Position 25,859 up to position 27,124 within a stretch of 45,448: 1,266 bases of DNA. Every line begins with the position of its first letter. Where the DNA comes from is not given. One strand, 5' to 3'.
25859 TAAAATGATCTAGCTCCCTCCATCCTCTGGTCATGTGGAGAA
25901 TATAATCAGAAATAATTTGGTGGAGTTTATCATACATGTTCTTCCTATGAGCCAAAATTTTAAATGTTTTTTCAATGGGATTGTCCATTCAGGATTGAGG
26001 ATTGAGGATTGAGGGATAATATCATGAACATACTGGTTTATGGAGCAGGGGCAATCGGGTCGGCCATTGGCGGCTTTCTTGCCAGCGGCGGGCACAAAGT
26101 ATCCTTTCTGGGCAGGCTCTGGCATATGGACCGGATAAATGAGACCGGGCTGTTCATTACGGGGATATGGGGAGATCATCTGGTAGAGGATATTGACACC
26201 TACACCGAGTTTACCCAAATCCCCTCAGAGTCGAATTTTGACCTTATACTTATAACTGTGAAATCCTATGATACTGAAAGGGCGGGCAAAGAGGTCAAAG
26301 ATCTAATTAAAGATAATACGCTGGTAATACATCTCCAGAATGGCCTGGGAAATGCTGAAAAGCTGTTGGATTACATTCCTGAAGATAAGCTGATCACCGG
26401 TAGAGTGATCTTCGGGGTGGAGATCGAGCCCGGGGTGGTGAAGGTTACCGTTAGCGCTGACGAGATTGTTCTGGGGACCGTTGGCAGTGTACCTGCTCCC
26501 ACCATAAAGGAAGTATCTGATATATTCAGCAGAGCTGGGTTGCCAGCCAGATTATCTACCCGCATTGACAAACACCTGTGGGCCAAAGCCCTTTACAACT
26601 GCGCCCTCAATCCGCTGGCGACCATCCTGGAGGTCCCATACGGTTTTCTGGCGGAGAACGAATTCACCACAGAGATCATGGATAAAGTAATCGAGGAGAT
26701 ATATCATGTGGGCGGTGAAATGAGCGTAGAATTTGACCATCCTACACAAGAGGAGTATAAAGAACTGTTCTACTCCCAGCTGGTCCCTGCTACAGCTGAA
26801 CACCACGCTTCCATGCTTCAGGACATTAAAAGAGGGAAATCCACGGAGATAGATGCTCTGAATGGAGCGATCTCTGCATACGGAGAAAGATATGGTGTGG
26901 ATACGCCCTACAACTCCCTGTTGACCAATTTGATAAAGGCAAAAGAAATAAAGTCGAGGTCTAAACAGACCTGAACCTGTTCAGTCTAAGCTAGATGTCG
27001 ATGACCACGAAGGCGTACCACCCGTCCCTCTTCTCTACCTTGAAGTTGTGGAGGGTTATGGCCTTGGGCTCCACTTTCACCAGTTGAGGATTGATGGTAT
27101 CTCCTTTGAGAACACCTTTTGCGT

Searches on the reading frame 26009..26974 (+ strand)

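Call 63: search_protein_families(library=pfam, proteins=[window:26009-26974:+], max_evalue=0.00001)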
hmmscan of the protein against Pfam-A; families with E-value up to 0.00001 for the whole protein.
window:26009-26974:+ (321 aa): 3 families
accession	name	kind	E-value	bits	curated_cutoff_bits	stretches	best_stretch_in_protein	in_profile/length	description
PF02558.23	ApbA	-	1.2e-32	113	22.2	1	8-157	1-147/150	Ketopantoate reductase PanE/ApbA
PF08546.17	ApbA_C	-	1.3e-31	109.9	22.7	1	186-313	2-125/125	Ketopantoate reductase PanE/ApbA C terminal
PF01210.29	NAD_Gly3P_dh_N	-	1.3e-06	29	23.1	1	8-125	2-119/158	NAD-dependent glycerol-3-phosphate dehydrogenase N-terminus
